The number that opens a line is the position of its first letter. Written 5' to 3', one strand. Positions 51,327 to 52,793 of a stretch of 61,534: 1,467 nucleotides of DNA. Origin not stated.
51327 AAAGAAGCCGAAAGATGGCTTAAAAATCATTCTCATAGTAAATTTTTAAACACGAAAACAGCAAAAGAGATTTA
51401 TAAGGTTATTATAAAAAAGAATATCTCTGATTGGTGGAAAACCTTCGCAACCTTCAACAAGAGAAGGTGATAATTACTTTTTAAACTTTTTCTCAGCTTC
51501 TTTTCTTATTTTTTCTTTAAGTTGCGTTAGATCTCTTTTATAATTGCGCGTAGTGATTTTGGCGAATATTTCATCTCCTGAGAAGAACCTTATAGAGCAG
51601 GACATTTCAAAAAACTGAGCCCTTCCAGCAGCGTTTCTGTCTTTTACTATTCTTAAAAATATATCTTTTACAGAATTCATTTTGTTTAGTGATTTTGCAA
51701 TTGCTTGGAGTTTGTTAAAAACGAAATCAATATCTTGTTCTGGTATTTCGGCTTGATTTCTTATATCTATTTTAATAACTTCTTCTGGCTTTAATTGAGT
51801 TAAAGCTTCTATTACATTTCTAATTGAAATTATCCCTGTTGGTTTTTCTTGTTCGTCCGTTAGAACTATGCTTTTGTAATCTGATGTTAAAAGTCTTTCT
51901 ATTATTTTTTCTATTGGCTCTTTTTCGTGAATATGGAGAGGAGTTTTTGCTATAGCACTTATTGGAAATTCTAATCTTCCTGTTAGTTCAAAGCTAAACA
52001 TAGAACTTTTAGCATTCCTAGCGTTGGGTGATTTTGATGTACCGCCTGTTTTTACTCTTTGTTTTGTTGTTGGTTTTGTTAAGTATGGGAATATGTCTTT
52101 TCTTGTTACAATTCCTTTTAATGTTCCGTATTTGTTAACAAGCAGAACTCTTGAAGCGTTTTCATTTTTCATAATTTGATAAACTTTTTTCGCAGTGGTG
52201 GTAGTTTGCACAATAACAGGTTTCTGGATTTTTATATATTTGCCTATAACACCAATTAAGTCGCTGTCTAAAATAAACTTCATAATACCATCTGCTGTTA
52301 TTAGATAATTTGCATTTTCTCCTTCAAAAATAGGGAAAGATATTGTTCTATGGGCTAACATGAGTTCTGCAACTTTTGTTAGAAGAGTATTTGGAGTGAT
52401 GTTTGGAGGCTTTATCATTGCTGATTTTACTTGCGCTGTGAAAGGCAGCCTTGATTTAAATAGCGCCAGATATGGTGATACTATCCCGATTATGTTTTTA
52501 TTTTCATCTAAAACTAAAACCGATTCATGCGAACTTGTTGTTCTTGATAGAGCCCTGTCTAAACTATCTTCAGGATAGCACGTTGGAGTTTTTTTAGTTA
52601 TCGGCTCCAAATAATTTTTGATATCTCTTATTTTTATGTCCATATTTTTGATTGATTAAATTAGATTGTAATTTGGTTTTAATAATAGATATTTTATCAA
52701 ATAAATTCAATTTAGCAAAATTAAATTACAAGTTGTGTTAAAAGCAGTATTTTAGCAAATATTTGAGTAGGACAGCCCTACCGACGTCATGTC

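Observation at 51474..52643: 4xCBS + HPF/RaiA-like protein: archaeal-style ribosome hibernation factor in a CPR bacterium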

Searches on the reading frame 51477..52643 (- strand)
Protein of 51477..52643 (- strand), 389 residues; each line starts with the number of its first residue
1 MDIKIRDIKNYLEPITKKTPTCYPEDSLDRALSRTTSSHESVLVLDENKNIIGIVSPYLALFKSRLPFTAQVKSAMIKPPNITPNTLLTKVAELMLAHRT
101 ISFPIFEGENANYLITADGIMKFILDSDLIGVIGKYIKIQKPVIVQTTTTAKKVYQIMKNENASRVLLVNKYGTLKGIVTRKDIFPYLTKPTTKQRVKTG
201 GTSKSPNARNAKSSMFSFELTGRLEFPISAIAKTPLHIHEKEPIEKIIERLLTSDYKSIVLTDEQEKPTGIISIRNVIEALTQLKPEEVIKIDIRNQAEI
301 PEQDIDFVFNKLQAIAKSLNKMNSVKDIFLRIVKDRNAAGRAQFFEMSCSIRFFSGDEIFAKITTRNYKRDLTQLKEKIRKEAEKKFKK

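Call 3: search_protein_families(library=pfam, proteins=[window:51477-52643:-], max_evalue=10)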
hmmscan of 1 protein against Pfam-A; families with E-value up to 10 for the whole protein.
window:51477-52643:- (389 aa): 3 families
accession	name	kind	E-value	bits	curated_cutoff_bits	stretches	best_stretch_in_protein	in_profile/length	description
PF00571.33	CBS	-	2.4e-29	101.8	24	4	140-188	7-55/57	CBS domain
PF08442.15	ATP-grasp_2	-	0.055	13.5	29.5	1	256-336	108-190/202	ATP-grasp domain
PF12646.12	DUF3783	-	0.17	12.3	27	1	358-384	28-54/56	Domain of unknown function (DUF3783)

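Call 4: search_protein_families(library=ncbifam, proteins=[window:51477-52643:-], max_evalue=10)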
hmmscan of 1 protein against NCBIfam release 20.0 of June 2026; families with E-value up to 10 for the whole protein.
window:51477-52643:- (389 aa): 21 families
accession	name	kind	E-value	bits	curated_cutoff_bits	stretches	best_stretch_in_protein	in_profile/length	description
NF053603.1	HhpR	exception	5.8e-11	42.1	520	3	72-194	3-124/282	CBS domain-containing high hydrostatic pressure regulator HhpR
NF053863.1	DS11_antiphage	equivalog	9.7e-11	41.3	260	2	71-184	77-188/305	CBS domain-containing anti-phage protein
NF041552.1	TF_PrdR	equivalog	2.3e-10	39.5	795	3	235-337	16-111/577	sigma-54 dependent transcriptional regulator PrdR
NF041630.1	CBS_CbpB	equivalog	1.3e-08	34.9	125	2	237-337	23-120/143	cyclic-di-AMP-binding protein CbpB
NF005869.0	PRK07807.1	equivalog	1.7e-08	34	549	2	138-185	154-201/479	GuaB1 family IMP dehydrogenase-related protein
NF011443.0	PRK14869.1-5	equivalog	2e-07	29.9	335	2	137-185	74-122/546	putative manganese-dependent inorganic diphosphatase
NF052358.1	GMPRedGuaB1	equivalog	2.3e-07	30.3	675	2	230-345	94-206/479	GMP reductase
NF053704.1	TransRegCcpNBacil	equivalog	3.9e-07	29.7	260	2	140-185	82-127/208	transcriptional regulator CcpN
TIGR01302.1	IMP_dehydrog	equivalog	4.2e-07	29.2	481.5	2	76-193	86-205/450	IMP dehydrogenase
NF011440.0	PRK14869.1-2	equivalog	1e-06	27.7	746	2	136-185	71-120/541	putative manganese-dependent inorganic diphosphatase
NF011447.0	PRK14869.2-3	equivalog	2.1e-05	23.3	522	2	146-193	82-129/540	putative manganese-dependent inorganic diphosphatase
NF011442.0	PRK14869.1-4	equivalog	3.3e-05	22.5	400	2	224-282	245-304/543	putative manganese-dependent inorganic diphosphatase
NF011449.0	PRK14869.2-5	equivalog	3.5e-05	23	411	1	134-279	70-203/451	putative manganese-dependent inorganic diphosphatase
TIGR01186.1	proV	subfamily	5.2e-05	22.5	326.6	2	121-184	227-294/363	betaine/proline/choline family ABC transporter ATP-binding protein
NF038279.1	TF_CBS_SpxR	exception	6.3e-05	21.9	600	2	91-191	212-308/427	CBS-HotDog domain-containing transcription factor SpxR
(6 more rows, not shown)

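Call 5: search_solved_structures(query=window:51477-52643:-, max_evalue=10, show_alignments=2)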
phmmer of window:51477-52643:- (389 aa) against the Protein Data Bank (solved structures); distinct sequences matched with E-value up to 10: 46.
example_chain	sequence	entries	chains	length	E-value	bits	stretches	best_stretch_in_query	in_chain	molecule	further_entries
9l96_a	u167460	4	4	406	1.5e-09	40.5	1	70-283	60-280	CBS domain-containing protein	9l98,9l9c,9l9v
9sr9_H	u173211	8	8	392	5e-06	28.9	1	41-284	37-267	Dehydrogenase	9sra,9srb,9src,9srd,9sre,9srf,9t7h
9e6q_3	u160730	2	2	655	7.2e-06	28.4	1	223-357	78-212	Putative signal-transduction protein with CBS domains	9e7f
3i8n_A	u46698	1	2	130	2.5e-05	26.6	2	140-189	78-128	uncharacterized protein VP2912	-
9znf_4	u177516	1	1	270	3.1e-05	26.3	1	40-186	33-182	CBS domain-containing protein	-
3kh5_A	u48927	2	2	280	5.7e-05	25.4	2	87-277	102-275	protein MJ1225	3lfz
5g5r_A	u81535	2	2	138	0.00025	23.3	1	81-185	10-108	SITE-2 PROTEASE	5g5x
4gqv_A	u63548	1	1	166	0.00099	21.3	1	142-285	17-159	CBS domain-containing protein CBSX1, chloroplastic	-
2yzq_A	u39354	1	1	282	0.0024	20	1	238-281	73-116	Putative uncharacterized protein PH1780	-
4fxs_A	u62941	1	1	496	0.0026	20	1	76-193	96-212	Inosine-5'-monophosphate dehydrogenase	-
4gqw_A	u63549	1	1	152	0.0027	19.9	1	224-285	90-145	CBS domain-containing protein CBSX1, chloroplastic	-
3ddj_A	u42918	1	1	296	0.0049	19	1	34-186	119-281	CBS domain-containing protein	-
9zni_6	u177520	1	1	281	0.0057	18.8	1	235-278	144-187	CBS domain-containing protein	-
9hk6_B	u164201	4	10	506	0.018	17.2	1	70-191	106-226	Inosine-5'-monophosphate dehydrogenase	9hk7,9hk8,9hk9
1zfj_A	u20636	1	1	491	0.026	16.7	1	74-191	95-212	INOSINE MONOPHOSPHATE DEHYDROGENASE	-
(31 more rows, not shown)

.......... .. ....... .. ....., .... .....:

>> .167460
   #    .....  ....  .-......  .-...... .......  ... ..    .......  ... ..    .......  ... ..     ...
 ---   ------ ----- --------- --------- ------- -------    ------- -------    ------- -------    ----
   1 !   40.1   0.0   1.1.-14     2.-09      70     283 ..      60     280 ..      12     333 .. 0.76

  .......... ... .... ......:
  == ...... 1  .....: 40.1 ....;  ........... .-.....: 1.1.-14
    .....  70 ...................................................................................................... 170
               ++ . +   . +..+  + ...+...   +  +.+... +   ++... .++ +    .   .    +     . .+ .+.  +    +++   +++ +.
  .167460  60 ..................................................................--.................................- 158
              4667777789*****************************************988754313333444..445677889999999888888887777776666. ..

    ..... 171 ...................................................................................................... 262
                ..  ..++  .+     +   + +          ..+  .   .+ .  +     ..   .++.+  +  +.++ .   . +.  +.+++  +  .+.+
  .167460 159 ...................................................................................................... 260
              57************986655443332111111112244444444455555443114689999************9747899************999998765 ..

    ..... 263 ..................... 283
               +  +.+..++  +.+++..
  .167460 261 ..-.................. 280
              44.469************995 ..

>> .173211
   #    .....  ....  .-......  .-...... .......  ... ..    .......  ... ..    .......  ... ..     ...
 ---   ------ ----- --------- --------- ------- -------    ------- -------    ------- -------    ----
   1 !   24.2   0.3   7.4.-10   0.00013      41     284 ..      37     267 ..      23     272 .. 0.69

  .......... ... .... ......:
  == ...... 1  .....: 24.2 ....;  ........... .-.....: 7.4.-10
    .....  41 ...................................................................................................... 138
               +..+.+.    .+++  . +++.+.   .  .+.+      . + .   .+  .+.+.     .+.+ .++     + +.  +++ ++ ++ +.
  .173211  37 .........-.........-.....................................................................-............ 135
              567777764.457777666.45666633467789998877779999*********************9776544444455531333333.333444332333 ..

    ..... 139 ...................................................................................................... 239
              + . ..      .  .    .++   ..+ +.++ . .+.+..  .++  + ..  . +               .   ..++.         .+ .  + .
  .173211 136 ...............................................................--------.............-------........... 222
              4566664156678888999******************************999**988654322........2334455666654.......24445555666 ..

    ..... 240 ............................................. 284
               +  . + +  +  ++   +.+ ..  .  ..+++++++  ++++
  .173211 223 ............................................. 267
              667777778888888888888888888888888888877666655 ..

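Call 7: find_homologous_proteins(query=window:51477-52643:-)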
Query window:51477-52643:- (389 aa): 2 proteins with E <= 0.001 among 4597 candidates.
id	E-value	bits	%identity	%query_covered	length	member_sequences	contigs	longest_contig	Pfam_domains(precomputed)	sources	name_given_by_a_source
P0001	1.1e-245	832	99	100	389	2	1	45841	PF00571.34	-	-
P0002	7.0e-60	221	36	94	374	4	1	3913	PF00571.34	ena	-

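Call 20: search_protein_representatives(alignment_id=A1)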
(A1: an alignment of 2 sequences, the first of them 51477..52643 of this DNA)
Query: 2 sequences, 395 profile positions. Proteins with E-value up to 0.001 (for the whole library): 2154; up to 1e-10: 416; up to 1e-30: 155. The best 150 are listed.
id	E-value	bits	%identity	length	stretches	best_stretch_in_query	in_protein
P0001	2.1e-216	734.7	-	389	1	1-395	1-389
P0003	3.3e-133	460.8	-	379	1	10-392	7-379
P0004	3.6e-100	352.0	-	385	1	18-392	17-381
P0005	7.2e-89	314.8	-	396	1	6-392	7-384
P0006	3.2e-87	309.4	-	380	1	9-392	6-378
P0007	2.1e-84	300.1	-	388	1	8-388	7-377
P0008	8.1e-84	298.2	-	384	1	12-394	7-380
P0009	1.7e-82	293.8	-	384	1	6-392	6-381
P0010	2.5e-81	290.0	-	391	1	18-392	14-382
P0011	4.4e-80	285.9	-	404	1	5-392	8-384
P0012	1.6e-79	284.0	-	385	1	18-394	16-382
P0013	7.5e-79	281.8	-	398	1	16-392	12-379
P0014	3.1e-78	279.8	-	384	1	17-392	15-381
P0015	1.0e-76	274.8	-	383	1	1-392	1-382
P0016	2.2e-75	270.4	-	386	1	8-392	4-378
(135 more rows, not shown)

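Call 38: predict_structure(alignment_id=A2)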
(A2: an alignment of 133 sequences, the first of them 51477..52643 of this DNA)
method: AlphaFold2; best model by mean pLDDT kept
length: 389 residues; sequences in the alignment: 133
mean_pLDDT: 93.0   pTM: 0.85
mean pLDDT of the five models: 93.0, 92.5, 92.4, 92.2, 91.8
residues with pLDDT >= 90: 344; 70-90: 16; 50-70: 23; < 50: 6
segments of 3 or more residues with pLDDT < 50: 213-218
pLDDT, mean of each block of 10 residues (from residue 1): 90 96 97 96 97 97 94 97 96 97 97 97 96 97 98 96 98 98 93 67 58 50 90 98 98 97 98 98 92 97 97 96 95 95 95 97 95 96 91
secondary structure, 60 per line:
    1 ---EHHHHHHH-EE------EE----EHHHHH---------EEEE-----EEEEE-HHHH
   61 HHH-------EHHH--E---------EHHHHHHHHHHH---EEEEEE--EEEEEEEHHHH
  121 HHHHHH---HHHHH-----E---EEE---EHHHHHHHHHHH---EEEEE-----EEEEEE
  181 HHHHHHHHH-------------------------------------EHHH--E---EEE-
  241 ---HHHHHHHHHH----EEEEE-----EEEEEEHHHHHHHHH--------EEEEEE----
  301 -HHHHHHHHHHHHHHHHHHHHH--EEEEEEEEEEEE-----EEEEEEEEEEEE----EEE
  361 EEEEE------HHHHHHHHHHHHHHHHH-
elements in order: H5-11 H28-32 E42-45 E51-55 H57-63 H88-98 E102-107 E110-116 H117-126 H130-134 E144-146 H151-161 E165-169 E175-180 H181-189 E237-239 H244-253 E258-262 E268-273 H274-282 E291-296 H302-322 E325-336 E342-353 E358-365 H372-388

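Call 40: find_related_loci(query=A1, collection=genome_contigs, flank=4000)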
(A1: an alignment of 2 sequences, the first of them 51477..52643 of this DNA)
Query A1 (389 aa) in genome_contigs; peptide patterns used: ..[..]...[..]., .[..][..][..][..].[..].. (x = any residue, [..] = any of these).
103 stretches matched a pattern, but none encodes a relative of the query by tblastn (E <= 1e-3).

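Call 41: fold_search(model_id=the predicted structure, library=pdb)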
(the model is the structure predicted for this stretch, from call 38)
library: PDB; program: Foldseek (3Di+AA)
matches with E <= 10: 1560; with E <= 0.001: 346
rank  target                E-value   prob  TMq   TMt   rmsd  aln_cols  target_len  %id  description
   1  9znf_4                1.1e-16  1.00  0.52  0.74   7.5       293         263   16  Cryo-EM structure of the Methanosarcina acetivorans 70S ribosome in complex with SriA and SriB (released 2026-01-28)
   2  3lfz                  5.4e-15  1.00  0.51  0.67   7.0       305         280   20  Crystal Structure of Protein MJ1225 from Methanocaldococcus jannaschii, a putative archaeal homolog of g-AMPK. (released 2010-04-21)
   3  3kh5                  7.8e-15  1.00  0.49  0.66   7.1       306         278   19  Crystal Structure of Protein MJ1225 from Methanocaldococcus jannaschii, a putative archaeal homolog of g-AMPK. (released 2010-04-21)
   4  3ddj                  1.6e-14  1.00  0.52  0.70   6.1       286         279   14  Crystal structure of a cbs domain-containing protein in complex with amp (sso3205) from sulfolobus solfataricus at 1.80  (released 2008-06-24)
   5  2v8q_E                1.2e-13  1.00  0.52  0.64   5.0       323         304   14  Crystal structure of the regulatory fragment of mammalian AMPK in complexes with AMP (released 2007-09-25)
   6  4eai_C                1.6e-13  1.00  0.49  0.63   5.8       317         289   15  Co-crystal structure of an AMPK core with AMP (released 2012-06-06)
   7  4eak_C                2.2e-13  1.00  0.51  0.67   6.9       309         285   15  Co-crystal structure of an AMPK core with ATP (released 2012-06-06)
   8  4zhx_F                2.2e-13  1.00  0.50  0.63   5.3       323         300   14  Novel binding site for allosteric activation of AMPK (released 2016-03-09)
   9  5t5t_C                3.0e-13  1.00  0.49  0.63   5.1       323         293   15  AMPK bound to allosteric activator (released 2017-03-29)
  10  6e4u_C                3.4e-13  1.00  0.49  0.65   5.2       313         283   16  Structure of AMPK bound to activator (released 2018-08-08)
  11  8bik_F                4.1e-13  1.00  0.50  0.64   5.1       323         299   15  Crystal structure of human AMPK heterotrimer in complex with allosteric activator C455 (released 2024-05-15)
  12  2ya3_E                5.2e-13  1.00  0.51  0.64   6.2       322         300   15  STRUCTURE OF THE REGULATORY FRAGMENT OF MAMMALIAN AMPK IN COMPLEX WITH COUMARIN ADP (released 2011-03-16)
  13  4zhx_E                5.2e-13  1.00  0.49  0.62   5.7       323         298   16  Novel binding site for allosteric activation of AMPK (released 2016-03-09)
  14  5kq5_C                5.5e-13  1.00  0.51  0.68   4.9       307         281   15  AMPK bound to allosteric activator (released 2016-08-17)
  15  6e4w_C                6.6e-13  1.00  0.50  0.67   5.5       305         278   16  Structure of AMPK bound to activator (released 2018-08-08)
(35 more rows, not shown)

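Call 50: search_solved_structures(query=A2, max_evalue=0.00001, show_alignments=3)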
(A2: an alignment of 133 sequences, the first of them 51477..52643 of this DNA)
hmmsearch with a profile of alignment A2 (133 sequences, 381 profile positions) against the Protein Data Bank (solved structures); distinct sequences matched with E-value up to 0.00001: 116 (the best 60 are shown).
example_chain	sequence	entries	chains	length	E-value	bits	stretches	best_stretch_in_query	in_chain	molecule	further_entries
9sr9_H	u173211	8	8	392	2.7e-52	181.3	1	7-378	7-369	Dehydrogenase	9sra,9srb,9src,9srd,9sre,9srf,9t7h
9e6q_3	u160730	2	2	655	2.7e-41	145.1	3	138-276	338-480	Putative signal-transduction protein with CBS domains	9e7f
9l96_a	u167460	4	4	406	6.5e-38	134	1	15-380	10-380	CBS domain-containing protein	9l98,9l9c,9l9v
9zni_6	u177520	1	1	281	2.7e-31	112.2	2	78-274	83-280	CBS domain-containing protein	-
9znf_4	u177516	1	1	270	1e-30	110.3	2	75-187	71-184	CBS domain-containing protein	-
3kh5_A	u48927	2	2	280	2.6e-30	109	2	131-282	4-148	protein MJ1225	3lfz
3ddj_A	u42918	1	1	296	5.6e-29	104.6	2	76-189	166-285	CBS domain-containing protein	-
2yzq_A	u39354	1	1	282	2.2e-27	99.3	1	217-281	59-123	Putative uncharacterized protein PH1780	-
9znf_5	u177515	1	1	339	3.7e-25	92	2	136-274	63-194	CBS domain-containing protein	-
2ef7_A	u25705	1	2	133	1.7e-23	86.5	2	218-279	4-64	Hypothetical protein ST2348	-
3kpb_A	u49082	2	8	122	6.9e-23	84.5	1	67-187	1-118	Uncharacterized protein MJ0100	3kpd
3kpc_A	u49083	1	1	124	7.9e-23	84.3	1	67-187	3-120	Uncharacterized protein MJ0100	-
9zng_7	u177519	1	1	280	2.8e-20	76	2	131-277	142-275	CBS domain-containing protein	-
2p9m_A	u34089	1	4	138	4.7e-20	75.2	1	80-188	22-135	Hypothetical protein MJ0922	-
9zni_7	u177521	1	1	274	9e-20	74.3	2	131-274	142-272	CBS domain-containing protein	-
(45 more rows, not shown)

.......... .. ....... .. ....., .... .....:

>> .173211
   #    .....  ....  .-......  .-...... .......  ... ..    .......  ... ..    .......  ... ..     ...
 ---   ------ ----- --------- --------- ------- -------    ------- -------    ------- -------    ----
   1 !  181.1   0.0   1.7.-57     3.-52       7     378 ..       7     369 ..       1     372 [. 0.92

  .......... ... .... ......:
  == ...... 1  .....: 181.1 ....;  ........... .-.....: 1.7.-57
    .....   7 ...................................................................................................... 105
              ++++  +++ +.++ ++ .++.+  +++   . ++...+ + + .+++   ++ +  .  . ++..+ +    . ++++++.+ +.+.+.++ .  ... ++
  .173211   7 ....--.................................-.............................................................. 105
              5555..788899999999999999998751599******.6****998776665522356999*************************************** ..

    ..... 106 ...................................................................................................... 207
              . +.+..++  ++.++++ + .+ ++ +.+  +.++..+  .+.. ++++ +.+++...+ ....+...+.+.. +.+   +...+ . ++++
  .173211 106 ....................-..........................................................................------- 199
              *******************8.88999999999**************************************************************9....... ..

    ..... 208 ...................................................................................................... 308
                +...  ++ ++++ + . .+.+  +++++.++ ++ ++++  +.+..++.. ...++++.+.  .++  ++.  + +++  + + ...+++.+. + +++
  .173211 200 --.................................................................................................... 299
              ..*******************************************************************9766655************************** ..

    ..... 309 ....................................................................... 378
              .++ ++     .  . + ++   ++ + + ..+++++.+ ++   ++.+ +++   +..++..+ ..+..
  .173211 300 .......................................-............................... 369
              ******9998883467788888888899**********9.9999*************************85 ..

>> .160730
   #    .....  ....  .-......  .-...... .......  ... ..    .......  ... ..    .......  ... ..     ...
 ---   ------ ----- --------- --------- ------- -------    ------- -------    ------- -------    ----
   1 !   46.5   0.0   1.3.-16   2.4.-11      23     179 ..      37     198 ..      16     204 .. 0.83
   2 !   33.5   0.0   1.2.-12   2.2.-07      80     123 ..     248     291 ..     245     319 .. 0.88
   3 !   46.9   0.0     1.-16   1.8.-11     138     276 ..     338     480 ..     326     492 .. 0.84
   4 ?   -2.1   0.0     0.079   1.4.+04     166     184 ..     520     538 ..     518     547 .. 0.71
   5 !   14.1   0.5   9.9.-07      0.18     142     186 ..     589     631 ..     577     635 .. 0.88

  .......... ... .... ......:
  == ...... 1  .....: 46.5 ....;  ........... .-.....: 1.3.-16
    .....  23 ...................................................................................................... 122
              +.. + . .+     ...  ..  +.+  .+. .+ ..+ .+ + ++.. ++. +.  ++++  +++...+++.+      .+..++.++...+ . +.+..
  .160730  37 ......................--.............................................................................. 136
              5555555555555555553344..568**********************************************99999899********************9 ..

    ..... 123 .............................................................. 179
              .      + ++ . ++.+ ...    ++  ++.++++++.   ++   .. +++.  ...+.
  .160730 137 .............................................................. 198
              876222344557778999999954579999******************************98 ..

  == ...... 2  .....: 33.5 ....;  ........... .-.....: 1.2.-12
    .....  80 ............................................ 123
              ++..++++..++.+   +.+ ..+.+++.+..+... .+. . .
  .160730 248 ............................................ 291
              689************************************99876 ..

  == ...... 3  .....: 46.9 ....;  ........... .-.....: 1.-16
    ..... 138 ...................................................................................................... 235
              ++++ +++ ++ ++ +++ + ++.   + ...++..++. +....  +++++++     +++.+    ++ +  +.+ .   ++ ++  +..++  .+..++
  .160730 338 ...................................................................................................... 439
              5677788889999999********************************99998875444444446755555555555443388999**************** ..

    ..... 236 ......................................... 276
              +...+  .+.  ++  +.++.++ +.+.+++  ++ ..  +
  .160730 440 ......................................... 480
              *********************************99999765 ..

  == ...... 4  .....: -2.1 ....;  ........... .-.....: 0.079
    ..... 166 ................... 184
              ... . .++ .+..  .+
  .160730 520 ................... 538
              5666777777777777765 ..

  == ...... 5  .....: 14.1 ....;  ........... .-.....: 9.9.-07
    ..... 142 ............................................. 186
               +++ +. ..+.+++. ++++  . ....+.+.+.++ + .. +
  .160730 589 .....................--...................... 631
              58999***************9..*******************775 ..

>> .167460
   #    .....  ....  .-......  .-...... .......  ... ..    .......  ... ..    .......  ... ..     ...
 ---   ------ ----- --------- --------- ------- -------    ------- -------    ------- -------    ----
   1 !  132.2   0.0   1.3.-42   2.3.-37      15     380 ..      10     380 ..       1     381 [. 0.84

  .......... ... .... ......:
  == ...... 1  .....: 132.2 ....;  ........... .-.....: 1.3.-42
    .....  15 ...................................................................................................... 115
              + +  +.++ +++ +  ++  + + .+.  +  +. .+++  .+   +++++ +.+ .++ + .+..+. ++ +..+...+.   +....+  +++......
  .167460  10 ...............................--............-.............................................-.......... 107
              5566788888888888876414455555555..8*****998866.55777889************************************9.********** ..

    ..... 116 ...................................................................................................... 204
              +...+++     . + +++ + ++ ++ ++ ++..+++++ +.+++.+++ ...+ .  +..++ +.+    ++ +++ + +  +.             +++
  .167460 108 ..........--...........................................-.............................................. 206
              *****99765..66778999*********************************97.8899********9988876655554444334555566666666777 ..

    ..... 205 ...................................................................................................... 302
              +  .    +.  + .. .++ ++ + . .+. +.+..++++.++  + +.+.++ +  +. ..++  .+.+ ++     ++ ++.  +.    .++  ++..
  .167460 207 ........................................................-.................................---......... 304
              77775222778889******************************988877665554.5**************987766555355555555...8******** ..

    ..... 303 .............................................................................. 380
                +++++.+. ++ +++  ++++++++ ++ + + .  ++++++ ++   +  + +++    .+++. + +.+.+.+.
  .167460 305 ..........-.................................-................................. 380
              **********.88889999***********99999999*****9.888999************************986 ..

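Call 52: find_encoding_contigs(protein=P0002, flank=6000, max_places=3)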
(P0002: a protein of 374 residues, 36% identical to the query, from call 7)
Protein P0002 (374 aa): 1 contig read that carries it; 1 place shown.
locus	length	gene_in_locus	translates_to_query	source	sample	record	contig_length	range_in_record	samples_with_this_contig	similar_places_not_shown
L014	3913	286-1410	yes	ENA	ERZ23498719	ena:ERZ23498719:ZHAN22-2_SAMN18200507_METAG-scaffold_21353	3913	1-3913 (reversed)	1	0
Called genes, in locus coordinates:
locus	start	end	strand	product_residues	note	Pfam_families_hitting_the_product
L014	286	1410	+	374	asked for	PF00571:CBS (weak)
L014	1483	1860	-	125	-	-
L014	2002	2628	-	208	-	PF00730:HhH-GPD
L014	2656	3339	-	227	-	PF01966:HD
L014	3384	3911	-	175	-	?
